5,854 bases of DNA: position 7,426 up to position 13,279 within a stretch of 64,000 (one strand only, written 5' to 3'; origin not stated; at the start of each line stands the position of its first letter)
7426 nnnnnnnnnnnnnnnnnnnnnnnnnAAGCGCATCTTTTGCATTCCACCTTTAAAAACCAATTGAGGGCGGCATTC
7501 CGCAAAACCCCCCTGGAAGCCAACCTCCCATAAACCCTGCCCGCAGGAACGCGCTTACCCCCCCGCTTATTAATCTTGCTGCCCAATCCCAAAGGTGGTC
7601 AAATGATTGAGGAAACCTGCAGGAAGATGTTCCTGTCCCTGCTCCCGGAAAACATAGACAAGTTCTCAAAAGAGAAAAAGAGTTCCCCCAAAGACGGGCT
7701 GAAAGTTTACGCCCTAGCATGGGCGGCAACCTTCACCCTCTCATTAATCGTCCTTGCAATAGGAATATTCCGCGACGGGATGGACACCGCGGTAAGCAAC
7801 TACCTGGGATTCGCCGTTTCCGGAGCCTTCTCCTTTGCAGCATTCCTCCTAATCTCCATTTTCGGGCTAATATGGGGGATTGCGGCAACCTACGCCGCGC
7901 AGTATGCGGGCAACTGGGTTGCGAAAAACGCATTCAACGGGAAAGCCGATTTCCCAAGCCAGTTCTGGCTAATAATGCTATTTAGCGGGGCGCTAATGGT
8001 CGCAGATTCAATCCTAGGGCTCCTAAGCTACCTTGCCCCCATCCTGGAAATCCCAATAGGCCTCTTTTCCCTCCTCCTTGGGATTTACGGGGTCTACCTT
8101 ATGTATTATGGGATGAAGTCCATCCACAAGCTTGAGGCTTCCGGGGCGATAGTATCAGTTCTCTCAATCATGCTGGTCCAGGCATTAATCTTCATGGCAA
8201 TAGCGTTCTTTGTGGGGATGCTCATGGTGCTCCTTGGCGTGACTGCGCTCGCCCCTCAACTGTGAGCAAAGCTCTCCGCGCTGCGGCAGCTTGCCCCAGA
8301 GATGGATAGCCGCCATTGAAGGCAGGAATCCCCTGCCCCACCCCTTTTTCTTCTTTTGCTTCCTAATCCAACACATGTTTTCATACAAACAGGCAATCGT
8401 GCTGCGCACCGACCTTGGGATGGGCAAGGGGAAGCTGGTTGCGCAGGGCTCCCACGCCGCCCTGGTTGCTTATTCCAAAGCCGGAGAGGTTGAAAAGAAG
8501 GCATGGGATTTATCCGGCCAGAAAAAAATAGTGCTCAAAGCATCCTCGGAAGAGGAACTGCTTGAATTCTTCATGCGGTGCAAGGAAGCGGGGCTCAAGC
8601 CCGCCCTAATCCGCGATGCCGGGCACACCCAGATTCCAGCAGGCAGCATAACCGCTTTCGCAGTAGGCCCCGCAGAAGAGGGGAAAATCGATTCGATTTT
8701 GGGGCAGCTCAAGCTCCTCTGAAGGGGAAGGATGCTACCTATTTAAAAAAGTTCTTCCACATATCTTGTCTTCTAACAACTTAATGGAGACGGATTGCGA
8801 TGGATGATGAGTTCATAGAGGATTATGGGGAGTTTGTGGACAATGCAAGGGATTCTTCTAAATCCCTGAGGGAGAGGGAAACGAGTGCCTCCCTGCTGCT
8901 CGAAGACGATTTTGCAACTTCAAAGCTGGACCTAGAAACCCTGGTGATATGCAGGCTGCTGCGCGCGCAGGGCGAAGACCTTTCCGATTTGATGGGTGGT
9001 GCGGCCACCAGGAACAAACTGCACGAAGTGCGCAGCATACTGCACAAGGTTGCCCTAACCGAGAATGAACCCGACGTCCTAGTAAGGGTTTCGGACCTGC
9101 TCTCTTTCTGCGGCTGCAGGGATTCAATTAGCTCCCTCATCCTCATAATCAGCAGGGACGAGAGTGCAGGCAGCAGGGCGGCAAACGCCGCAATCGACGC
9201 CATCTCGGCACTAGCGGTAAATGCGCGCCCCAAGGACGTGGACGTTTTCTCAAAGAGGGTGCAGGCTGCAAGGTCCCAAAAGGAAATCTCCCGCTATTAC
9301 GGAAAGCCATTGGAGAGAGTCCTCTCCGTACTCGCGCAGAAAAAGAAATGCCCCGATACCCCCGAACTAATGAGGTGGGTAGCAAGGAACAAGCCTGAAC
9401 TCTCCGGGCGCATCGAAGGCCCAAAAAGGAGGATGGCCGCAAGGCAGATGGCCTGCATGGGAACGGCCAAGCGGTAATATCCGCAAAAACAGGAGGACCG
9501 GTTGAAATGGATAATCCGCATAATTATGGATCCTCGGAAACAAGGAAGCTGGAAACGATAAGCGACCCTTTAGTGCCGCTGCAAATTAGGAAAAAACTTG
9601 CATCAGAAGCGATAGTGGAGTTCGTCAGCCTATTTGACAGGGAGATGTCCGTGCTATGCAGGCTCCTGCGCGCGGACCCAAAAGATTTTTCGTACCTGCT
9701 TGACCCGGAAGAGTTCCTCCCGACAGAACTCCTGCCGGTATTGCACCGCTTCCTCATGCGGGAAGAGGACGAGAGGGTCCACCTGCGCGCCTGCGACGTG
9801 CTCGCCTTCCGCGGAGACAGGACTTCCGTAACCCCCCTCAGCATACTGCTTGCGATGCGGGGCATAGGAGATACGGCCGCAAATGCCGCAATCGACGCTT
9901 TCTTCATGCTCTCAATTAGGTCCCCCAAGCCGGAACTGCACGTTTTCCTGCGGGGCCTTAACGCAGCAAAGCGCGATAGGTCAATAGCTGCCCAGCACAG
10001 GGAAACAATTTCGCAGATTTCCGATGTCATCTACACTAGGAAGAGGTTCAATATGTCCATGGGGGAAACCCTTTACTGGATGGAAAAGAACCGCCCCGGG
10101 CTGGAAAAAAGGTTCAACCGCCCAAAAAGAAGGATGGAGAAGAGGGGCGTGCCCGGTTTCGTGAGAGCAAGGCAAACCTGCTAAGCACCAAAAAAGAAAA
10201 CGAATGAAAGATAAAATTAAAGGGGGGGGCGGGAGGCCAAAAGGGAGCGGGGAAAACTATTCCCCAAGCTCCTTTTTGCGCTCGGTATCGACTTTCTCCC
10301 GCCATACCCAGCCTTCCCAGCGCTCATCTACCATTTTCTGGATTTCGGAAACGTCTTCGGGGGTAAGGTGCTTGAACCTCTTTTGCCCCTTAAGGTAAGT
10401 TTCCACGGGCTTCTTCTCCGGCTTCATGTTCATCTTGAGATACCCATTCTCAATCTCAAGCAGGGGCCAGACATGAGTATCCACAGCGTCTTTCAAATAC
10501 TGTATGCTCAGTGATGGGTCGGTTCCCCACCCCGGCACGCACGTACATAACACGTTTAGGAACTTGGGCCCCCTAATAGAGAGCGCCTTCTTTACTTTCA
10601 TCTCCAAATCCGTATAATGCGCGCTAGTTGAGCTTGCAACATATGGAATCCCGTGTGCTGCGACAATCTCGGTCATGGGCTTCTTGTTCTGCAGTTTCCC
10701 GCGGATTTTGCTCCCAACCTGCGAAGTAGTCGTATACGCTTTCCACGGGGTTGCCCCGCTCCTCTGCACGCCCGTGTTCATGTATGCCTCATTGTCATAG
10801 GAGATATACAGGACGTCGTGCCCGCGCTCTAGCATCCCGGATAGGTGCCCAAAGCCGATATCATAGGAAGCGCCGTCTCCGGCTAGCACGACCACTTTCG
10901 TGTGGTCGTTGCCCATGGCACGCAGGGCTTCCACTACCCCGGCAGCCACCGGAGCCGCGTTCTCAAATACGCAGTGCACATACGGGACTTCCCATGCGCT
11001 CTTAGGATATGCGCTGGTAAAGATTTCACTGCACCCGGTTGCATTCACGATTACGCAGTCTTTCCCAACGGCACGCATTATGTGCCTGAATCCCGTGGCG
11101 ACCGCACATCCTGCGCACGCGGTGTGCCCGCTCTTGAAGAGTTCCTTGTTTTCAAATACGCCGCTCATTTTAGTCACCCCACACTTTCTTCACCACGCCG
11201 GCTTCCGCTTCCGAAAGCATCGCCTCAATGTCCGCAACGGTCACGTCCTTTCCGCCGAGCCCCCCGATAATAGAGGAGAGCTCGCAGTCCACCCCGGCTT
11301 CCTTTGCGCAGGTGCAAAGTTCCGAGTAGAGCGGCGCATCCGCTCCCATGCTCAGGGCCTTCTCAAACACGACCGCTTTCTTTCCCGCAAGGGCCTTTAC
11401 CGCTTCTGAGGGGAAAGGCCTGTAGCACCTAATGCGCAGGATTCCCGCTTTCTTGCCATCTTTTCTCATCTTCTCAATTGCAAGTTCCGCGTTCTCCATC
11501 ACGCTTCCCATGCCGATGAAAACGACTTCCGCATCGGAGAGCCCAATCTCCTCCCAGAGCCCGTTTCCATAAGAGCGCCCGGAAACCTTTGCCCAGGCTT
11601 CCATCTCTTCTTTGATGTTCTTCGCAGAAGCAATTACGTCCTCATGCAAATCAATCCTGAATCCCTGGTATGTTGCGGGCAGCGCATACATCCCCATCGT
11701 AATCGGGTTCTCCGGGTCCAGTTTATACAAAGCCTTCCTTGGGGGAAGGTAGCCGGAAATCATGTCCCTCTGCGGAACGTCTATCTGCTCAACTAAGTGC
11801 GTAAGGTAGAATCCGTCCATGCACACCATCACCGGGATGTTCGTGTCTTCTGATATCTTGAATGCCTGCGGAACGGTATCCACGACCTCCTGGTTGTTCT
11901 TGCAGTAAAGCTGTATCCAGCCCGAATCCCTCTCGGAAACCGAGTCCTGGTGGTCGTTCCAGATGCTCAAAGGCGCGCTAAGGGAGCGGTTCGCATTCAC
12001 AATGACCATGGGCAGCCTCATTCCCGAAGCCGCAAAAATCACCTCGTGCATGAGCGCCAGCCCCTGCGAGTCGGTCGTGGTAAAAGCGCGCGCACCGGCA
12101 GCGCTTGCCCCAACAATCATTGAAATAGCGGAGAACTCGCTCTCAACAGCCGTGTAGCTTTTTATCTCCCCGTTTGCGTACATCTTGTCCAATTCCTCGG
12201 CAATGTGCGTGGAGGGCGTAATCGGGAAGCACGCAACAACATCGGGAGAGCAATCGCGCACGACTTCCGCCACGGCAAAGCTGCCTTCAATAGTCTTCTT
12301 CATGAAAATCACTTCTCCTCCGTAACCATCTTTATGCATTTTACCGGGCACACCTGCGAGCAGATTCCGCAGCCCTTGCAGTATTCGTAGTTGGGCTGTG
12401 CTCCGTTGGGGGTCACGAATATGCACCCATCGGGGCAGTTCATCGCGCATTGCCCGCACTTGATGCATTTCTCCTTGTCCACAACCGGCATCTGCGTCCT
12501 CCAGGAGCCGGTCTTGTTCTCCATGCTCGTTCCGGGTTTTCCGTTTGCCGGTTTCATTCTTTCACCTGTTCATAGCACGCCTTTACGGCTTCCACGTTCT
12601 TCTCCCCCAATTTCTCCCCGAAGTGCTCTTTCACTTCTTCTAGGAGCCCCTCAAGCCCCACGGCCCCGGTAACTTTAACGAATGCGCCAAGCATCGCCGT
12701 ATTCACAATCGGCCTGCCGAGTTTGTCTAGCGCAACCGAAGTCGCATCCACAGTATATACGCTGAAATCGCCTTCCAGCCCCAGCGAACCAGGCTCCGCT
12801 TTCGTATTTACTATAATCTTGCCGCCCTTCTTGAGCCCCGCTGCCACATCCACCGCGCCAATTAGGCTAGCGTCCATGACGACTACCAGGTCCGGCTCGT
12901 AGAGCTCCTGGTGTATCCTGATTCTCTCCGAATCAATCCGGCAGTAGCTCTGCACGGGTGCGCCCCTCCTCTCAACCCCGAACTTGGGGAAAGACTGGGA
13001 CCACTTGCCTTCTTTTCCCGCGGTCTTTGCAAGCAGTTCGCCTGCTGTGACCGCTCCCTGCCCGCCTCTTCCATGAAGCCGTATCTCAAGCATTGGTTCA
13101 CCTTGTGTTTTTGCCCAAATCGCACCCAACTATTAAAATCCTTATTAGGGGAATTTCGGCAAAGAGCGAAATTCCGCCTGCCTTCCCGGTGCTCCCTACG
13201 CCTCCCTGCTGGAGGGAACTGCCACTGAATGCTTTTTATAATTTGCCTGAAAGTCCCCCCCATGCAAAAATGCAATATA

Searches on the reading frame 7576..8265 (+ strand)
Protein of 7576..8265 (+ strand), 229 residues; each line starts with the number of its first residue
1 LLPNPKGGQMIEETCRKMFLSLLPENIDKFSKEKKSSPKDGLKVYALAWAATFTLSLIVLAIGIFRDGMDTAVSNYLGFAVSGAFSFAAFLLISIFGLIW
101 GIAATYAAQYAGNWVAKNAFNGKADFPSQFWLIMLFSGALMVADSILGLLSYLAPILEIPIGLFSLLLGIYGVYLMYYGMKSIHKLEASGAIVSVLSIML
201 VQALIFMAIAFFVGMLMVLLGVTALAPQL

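Call 30: search_protein_families(library=pfam, proteins=[window:7576-8265:+], max_evalue=0.0001)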
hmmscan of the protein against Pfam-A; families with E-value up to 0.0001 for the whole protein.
window:7576-8265:+ (229 aa): 1 family
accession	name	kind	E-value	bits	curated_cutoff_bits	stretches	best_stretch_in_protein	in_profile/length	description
PF04893.22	Yip1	-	2.6e-08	34.4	28.6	1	44-208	21-171/173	Yip1 domain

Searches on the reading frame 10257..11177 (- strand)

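Call 12: search_protein_families(library=pfam, proteins=[window:10257-11177:-], max_evalue=0.001)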
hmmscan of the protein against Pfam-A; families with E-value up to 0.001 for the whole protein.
window:10257-11177:- (306 aa): 1 family
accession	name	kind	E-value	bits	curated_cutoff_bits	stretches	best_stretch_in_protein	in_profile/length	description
PF02775.26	TPP_enzyme_C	-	3.7e-20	72.7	21.9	1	47-209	2-151/151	Thiamine pyrophosphate enzyme, C-terminal TPP binding domain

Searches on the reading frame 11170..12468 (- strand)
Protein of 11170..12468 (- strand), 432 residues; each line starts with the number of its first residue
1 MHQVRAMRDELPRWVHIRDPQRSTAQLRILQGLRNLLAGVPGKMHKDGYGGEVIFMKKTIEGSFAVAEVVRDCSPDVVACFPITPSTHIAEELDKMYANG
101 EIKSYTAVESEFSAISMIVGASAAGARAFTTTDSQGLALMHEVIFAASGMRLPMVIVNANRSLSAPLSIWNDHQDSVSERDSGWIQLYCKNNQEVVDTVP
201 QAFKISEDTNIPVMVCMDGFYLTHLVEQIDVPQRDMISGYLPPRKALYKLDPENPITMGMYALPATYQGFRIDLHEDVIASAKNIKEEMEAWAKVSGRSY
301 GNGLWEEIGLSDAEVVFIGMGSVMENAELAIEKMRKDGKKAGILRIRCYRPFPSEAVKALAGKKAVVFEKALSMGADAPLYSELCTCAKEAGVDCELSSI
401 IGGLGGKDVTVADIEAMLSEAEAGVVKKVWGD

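Call 12: search_protein_families(library=pfam, proteins=[window:11170-12468:-], max_evalue=0.001)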
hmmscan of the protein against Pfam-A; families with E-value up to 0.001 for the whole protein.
window:11170-12468:- (432 aa): 3 families
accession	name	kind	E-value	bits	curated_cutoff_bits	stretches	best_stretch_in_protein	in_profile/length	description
PF01855.24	POR_N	-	2.2e-72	244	27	1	69-289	2-230/231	Pyruvate flavodoxin/ferredoxin oxidoreductase, thiamine diP-bdg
PF17147.9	PFOR_II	-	9e-25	87.4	27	1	313-414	1-102/102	Pyruvate:ferredoxin oxidoreductase core domain II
PF02780.25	Transketolase_C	-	5.1e-06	26.8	25.9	1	313-368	10-67/124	Transketolase, C-terminal domain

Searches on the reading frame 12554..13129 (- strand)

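Call 12: search_protein_families(library=pfam, proteins=[window:12554-13129:-], max_evalue=0.001)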
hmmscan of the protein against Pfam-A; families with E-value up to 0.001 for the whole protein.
window:12554-13129:- (191 aa): 1 family
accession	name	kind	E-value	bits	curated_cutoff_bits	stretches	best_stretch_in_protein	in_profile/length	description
PF01558.24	POR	-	3.1e-44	151.6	27.4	1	22-187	1-173/173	Pyruvate ferredoxin/flavodoxin oxidoreductase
